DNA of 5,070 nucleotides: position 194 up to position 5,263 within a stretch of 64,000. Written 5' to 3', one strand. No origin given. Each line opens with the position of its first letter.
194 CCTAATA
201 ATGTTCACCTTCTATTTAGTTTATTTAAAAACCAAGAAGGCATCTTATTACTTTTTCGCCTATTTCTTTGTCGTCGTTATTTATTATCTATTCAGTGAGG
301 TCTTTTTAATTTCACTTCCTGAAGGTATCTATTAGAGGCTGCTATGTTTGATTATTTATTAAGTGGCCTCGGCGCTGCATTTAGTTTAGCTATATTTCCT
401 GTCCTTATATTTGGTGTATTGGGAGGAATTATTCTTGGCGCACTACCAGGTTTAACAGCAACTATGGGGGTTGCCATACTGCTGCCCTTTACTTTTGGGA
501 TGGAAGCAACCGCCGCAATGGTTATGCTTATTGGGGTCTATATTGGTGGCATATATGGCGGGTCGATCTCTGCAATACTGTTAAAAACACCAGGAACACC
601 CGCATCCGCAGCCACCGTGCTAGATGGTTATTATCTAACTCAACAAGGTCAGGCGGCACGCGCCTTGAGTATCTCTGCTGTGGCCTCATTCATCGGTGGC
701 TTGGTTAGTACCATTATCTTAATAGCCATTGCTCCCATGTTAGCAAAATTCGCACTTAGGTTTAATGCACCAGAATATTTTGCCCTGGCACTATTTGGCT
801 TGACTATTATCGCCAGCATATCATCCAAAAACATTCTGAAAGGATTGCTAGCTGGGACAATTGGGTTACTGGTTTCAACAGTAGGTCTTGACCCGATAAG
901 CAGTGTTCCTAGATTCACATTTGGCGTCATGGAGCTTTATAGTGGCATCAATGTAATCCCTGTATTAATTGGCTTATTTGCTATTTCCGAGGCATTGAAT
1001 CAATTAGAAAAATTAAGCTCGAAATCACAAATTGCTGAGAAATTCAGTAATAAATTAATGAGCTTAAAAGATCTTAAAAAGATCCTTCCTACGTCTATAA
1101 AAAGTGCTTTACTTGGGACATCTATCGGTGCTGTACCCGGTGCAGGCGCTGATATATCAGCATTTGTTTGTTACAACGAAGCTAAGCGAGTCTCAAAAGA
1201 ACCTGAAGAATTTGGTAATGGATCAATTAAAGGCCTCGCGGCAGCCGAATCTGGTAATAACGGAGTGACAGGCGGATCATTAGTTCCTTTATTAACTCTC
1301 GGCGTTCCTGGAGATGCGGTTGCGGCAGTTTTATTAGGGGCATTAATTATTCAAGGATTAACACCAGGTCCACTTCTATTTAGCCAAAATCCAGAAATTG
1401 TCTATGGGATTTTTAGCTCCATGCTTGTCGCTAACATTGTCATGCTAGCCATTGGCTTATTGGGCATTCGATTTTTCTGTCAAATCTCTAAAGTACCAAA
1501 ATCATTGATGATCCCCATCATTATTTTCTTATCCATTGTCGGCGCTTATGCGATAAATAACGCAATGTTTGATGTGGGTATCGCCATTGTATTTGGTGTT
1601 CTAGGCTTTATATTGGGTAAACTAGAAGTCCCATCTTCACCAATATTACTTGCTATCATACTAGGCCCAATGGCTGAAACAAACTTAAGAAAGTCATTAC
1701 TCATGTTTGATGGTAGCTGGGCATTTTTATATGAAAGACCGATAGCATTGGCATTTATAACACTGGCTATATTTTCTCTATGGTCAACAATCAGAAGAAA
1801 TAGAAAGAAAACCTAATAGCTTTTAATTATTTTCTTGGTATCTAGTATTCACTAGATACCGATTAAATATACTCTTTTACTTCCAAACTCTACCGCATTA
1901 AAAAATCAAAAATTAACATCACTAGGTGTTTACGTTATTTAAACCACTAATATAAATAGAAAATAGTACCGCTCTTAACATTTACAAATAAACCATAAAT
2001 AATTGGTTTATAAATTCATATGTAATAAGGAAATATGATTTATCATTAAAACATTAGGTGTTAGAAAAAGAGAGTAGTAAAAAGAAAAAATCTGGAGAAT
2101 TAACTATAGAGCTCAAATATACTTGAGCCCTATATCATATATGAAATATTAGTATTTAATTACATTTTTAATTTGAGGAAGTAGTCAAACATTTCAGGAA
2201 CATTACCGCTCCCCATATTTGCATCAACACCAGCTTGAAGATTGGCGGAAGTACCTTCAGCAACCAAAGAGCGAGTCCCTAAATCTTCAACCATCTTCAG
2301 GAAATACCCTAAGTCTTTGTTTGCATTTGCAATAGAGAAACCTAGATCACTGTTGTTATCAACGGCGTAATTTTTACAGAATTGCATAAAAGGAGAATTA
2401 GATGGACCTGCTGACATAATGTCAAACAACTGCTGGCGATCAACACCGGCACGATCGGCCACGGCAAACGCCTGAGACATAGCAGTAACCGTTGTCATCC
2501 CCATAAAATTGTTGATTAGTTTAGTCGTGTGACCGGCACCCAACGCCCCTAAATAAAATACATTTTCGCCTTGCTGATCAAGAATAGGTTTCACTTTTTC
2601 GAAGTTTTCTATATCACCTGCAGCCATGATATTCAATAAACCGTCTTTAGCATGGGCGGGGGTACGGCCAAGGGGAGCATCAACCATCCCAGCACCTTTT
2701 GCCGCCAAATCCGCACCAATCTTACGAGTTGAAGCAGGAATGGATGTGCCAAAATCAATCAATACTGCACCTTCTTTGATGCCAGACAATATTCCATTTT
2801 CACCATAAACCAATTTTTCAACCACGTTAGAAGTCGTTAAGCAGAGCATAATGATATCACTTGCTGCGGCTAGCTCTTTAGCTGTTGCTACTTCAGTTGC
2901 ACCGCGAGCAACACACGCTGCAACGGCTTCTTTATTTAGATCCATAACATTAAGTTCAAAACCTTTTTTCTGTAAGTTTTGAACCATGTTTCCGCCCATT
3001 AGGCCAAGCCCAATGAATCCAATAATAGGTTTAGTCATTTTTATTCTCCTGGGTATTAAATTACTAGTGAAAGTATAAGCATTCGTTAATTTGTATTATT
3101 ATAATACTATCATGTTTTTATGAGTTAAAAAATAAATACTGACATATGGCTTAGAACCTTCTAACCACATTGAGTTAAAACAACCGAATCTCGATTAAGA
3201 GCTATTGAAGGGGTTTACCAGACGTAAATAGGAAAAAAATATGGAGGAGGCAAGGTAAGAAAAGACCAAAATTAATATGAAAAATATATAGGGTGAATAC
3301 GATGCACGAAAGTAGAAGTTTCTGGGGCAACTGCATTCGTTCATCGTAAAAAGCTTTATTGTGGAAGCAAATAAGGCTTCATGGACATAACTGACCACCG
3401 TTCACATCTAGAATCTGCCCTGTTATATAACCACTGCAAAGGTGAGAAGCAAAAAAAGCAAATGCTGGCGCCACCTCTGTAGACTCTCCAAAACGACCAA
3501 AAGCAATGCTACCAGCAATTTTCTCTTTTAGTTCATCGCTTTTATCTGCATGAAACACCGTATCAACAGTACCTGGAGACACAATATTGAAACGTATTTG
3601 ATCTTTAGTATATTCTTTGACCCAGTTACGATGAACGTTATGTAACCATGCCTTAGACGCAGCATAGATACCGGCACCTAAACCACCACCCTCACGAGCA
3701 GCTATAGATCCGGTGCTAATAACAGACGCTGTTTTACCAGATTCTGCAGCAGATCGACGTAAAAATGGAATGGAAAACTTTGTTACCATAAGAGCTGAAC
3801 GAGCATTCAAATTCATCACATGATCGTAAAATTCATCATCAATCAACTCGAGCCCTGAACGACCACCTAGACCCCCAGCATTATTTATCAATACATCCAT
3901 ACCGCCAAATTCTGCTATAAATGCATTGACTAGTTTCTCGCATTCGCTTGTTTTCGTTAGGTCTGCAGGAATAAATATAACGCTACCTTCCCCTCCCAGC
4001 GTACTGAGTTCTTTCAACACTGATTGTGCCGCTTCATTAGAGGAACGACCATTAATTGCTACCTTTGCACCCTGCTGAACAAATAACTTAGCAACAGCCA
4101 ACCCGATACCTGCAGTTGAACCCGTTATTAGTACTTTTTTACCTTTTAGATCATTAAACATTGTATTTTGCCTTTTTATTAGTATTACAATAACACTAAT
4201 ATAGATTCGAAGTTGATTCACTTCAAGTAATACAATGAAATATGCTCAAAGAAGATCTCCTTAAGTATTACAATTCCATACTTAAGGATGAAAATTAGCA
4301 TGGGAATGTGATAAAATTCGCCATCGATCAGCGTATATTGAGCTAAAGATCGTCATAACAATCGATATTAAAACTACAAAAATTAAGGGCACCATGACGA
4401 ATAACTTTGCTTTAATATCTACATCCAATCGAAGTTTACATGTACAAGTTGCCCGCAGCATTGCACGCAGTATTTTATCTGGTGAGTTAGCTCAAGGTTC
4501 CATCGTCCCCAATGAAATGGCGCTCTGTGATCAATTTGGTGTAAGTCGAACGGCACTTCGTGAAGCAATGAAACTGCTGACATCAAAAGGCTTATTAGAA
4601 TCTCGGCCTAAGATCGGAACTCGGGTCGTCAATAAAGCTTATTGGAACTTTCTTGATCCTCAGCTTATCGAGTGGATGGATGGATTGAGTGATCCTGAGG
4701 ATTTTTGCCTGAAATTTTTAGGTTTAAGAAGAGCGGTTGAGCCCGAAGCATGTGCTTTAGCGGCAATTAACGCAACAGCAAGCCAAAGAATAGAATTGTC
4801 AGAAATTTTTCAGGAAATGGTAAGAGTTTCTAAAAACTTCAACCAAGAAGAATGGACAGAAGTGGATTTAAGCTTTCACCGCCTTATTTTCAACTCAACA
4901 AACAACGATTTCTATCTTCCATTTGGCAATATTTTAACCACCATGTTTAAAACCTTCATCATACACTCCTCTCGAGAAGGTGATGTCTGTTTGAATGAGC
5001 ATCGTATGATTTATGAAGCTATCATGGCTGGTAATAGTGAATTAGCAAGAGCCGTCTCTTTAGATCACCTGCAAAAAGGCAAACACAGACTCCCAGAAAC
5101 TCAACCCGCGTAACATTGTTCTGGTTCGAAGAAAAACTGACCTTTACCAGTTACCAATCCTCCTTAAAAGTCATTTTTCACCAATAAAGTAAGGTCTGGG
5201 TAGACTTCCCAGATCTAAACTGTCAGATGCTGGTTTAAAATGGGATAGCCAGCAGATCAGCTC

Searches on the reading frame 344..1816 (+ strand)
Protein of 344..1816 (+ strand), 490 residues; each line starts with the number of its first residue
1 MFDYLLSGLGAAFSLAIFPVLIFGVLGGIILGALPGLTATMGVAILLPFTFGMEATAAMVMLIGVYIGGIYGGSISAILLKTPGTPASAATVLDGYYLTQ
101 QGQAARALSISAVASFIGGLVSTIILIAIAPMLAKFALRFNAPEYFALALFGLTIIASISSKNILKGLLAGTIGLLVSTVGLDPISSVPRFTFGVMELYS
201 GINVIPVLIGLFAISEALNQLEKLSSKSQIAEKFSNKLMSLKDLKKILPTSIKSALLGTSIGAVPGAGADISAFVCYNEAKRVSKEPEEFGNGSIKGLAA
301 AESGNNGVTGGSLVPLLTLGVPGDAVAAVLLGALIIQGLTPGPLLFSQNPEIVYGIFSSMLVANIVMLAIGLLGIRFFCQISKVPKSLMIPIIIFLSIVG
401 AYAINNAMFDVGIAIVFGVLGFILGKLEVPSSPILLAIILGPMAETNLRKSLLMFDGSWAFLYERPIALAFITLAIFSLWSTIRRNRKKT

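Call 15: search_protein_families(library=ncbifam, proteins=[window:344-1816:+], max_evalue=0.00001)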
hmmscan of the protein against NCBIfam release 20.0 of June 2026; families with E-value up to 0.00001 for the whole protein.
window:344-1816:+ (490 aa): 0 families

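Call 89: search_protein_families(library=pfam, proteins=[window:344-1816:+], max_evalue=0.00001)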
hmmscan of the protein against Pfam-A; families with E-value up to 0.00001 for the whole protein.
window:344-1816:+ (490 aa): 1 family
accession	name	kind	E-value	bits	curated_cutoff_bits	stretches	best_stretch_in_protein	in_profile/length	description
PF01970.21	TctA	-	7.5e-162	539.2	28.9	1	20-436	3-423/423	Tripartite tricarboxylate transporter TctA family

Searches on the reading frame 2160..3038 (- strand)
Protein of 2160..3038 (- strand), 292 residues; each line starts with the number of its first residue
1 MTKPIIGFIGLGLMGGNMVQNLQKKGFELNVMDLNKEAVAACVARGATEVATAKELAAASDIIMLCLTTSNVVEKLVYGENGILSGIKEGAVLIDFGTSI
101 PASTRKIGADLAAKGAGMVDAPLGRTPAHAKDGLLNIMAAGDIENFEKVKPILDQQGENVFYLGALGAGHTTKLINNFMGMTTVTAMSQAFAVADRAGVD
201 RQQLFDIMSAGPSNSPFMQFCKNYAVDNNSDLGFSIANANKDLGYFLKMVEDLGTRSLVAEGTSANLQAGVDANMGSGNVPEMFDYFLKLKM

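Call 15: search_protein_families(library=ncbifam, proteins=[window:2160-3038:-], max_evalue=0.00001)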
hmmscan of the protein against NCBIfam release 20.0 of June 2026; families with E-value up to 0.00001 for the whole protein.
window:2160-3038:- (292 aa): 12 families
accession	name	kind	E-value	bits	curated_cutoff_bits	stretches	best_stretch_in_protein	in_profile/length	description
NF008592.0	PRK11559.1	equivalog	6.4e-58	196.4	397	1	6-269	5-268/296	2-hydroxy-3-oxopropionate reductase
TIGR01505.1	tartro_sem_red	equivalog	1.5e-54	185.2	340.75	1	6-275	2-270/291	2-hydroxy-3-oxopropionate reductase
NF012005.0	PRK15461.1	equivalog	1.3e-46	159.2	348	1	5-254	3-253/298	sulfolactaldehyde 3-reductase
TIGR01692.1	HIBADH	equivalog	3.2e-42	144.8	291.6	1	8-247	1-247/288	3-hydroxyisobutyrate dehydrogenase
NF043037.1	ThreonDh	equivalog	1.1e-39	136.6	350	1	6-258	5-258/297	L-threonate dehydrogenase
NF011633.0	PRK15059.1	equivalog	1.9e-36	125.7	451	1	6-277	3-272/292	2-hydroxy-3-oxopropionate reductase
NF007161.0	PRK09599.1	subfamily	7.8e-20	71.3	271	1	6-206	3-209/302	NADP-dependent phosphogluconate dehydrogenase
TIGR00872.1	gnd_rel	equivalog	4.8e-16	58.8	297.2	1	6-200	3-198/299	phosphogluconate dehydrogenase (NAD(+)-dependent, decarboxylating)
TIGR00873.1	gnd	equivalog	1.8e-15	56.8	426.7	1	6-205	2-212/467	decarboxylating NADP(+)-dependent phosphogluconate dehydrogenase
NF006765.0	PRK09287.1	equivalog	3.1e-14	52.7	413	1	4-208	4-219/476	NADP-dependent phosphogluconate dehydrogenase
NF005650.0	PRK07417.1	equivalog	1.3e-07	31.2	290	1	6-97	4-92/281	prephenate/arogenate dehydrogenase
NF006307.0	PRK08507.1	equivalog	5.5e-07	29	295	1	6-99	3-93/275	prephenate dehydrogenase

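Call 61: find_homologous_proteins(query=window:2160-3038:-, max_evalue=1e-30)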
Query window:2160-3038:- (292 aa): 7075 proteins with E <= 1e-30 among 8000 candidates; the best 120 are listed.
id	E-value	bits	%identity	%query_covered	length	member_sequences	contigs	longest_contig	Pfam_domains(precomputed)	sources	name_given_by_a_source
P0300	6.9e-185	631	100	100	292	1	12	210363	PF03446.22,PF02826.26,PF03807.24,PF14833.12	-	-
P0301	9.3e-185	630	100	100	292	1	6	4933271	PF03446.22,PF02826.26,PF03807.24,PF14833.12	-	-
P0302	2.3e-184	629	100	100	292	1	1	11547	PF03446.22,PF02826.26,PF03807.24,PF14833.12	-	-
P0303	2.7e-184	629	100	100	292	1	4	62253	PF03446.22,PF02826.26,PF03807.24,PF14833.12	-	-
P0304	2.9e-184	629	100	100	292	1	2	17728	PF03446.22,PF02826.26,PF03807.24,PF14833.12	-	-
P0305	4.1e-184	628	100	100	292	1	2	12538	PF03446.22,PF02826.26,PF03807.24,PF14833.12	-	-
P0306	1.5e-183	626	99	100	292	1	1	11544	PF03446.22,PF02826.26,PF03807.24,PF14833.12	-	-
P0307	2.8e-171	586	91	100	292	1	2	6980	PF03446.22,PF02826.26,PF03807.24,PF14833.12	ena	-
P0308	7.9e-170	581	91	99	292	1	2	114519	PF03446.22,PF02826.26,PF03807.24,PF14833.12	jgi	-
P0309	1.2e-169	581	92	100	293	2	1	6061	PF03446.22,PF02826.26,PF03807.24,PF14833.12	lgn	-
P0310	2.5e-169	580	90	99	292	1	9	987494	PF03446.22,PF02826.26,PF03807.24,PF14833.12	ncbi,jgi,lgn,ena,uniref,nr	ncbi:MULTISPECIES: NAD(P)-dependent oxidoreductase [Marinomonas]|jgi:3-hydroxyisobutyrate dehydrogen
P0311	2.7e-169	580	90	99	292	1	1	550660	PF03446.22,PF02826.26,PF03807.24,PF14833.12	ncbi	-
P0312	1.2e-168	577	90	99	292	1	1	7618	PF03446.22,PF02826.26,PF03807.24,PF14833.12,PF02737.25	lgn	-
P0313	1.4e-168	577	90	99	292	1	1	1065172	PF03446.22,PF02826.26,PF03807.24,PF14833.12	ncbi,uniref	ncbi:NAD(P)-dependent oxidoreductase [Marinomonas arenicola]|uniref:NAD(P)-dependent oxidoreductase 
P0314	3.1e-168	576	89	100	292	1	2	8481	PF03446.22,PF02826.26,PF03807.24,PF14833.12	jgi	jgi:3-hydroxyisobutyrate dehydrogenase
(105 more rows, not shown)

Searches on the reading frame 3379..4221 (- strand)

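Call 15: search_protein_families(library=ncbifam, proteins=[window:3379-4221:-], max_evalue=0.00001)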
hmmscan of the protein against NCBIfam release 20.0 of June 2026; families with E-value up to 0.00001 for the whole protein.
window:3379-4221:- (280 aa): 219 families (the best 25 are shown)
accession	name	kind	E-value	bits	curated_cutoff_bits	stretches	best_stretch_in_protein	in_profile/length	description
NF005559.1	PRK07231.1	subfamily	4.9e-51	173.6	215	1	25-278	2-248/249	glucose 1-dehydrogenase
NF009468.0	PRK12826.1-4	equivalog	3.1e-49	168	318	1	22-280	2-250/256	SDR family oxidoreductase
TIGR01830.1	3oxo_ACP_reduc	equivalog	1.7e-46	158.9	297.75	1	30-276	1-237/239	3-oxoacyl-[acyl-carrier-protein] reductase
NF009466.0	PRK12826.1-2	subfamily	3.2e-45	154.5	222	1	28-279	4-246/248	3-oxoacyl-ACP reductase FabG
NF004202.0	PRK05653.2-2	equivalog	4.9e-44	150.8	333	1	21-280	1-250/259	3-oxoacyl-ACP reductase FabG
NF004199.0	PRK05653.1-4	equivalog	5.4e-44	150.6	301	1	24-277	2-245/247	3-oxoacyl-ACP reductase FabG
NF004197.0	PRK05653.1-1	equivalog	1.6e-43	149.1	332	1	23-277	3-246/249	3-oxoacyl-ACP reductase FabG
NF052558.1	MBtsdlDhBudC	equivalog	3.4e-43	148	270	1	26-277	2-241/250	meso-2,3-butanediol dehydrogenase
NF004198.0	PRK05653.1-3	equivalog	3.4e-43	147.9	296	1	24-277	4-246/248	3-oxoacyl-ACP reductase FabG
NF004791.0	PRK06138.1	equivalog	3.2e-42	144.6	312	1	24-278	2-250/252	SDR family oxidoreductase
NF005214.0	PRK06701.1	subfamily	4.3e-42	144.4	413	1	23-277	44-289/293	SDR family oxidoreductase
NF005075.0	PRK06500.1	equivalog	1.4e-41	142.5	336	1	24-277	3-246/249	SDR family oxidoreductase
NF004818.0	PRK06172.1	equivalog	6.7e-41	140.3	336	1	21-277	1-250/253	SDR family oxidoreductase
NF005681.0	PRK07478.1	subfamily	2.9e-40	138.2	267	1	23-277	2-249/254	SDR family oxidoreductase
NF009546.0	PRK12935.1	equivalog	5.1e-40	137.6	418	1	24-276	3-244/247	acetoacetyl-CoA reductase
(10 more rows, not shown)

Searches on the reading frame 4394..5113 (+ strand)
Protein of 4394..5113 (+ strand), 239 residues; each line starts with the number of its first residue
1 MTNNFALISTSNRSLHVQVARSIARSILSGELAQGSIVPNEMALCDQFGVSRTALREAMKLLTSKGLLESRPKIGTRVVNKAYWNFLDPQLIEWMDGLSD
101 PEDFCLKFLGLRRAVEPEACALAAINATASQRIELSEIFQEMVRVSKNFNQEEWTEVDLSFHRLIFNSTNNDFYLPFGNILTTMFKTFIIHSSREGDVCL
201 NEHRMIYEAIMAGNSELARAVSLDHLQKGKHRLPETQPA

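Call 15: search_protein_families(library=ncbifam, proteins=[window:4394-5113:+], max_evalue=0.00001)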
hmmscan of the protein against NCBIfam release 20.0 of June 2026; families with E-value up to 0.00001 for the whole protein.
window:4394-5113:+ (239 aa): 19 families
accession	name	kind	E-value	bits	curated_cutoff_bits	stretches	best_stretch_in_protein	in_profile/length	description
NF007741.0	PRK10421.1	equivalog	1.5e-22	80.3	311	1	13-228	6-228/262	transcriptional regulator LldR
TIGR03338.1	phnR_burk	equivalog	2.2e-20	73.2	271.5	2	111-232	88-212/212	phosphonate utilization associated transcriptional regulator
NF003011.0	PRK03837.1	subfamily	2.8e-20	73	260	1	13-231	12-231/241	transcriptional regulator NanR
NF007442.0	PRK09990.1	equivalog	4.4e-20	72.2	301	1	11-234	7-236/256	transcriptional regulator GlcC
NF007001.0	PRK09464.1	equivalog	3e-19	69.6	330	1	20-226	16-225/254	pyruvate dehydrogenase complex transcriptional repressor PdhR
TIGR02018.2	his_ut_repres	equivalog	3e-14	52.9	220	1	17-81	2-66/226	histidine utilization transcriptional repressor HutC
TIGR02325.1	C_P_lyase_phnF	equivalog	7e-12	45.4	156.8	1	11-82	5-76/238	phosphonate metabolism transcriptional regulator PhnF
NF008571.0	PRK11523.1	equivalog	2.1e-11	43.8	396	1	10-172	4-157/258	transcriptional regulator ExuR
NF003444.0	PRK04984.1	equivalog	2.3e-10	40.4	189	1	23-185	16-172/239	fatty acid metabolism transcriptional regulator FadR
TIGR02812.1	fadR_gamma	equivalog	3.8e-10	39.8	249.2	1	22-185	14-171/235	fatty acid metabolism transcriptional regulator FadR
NF007588.0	PRK10225.1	equivalog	1e-09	38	442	1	10-176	5-166/257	Uxu operon transcriptional regulator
NF052282.1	PLP_TF_PdxR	equivalog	1.2e-09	37.8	320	1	15-81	2-68/448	MocR-like pyridoxine biosynthesis transcription factor PdxR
NF007292.0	PRK09764.1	equivalog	1.3e-09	37.6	281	1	12-80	3-71/240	GntR family transcriptional regulator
TIGR02404.1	trehalos_R_Bsub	equivalog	5.2e-09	36.1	211.95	1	18-85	4-71/233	trehalose operon repressor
NF052290.2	MocR_like_YczR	exception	8.3e-08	31.4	487.4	1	11-79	16-84/458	MocR-like transcription factor YczR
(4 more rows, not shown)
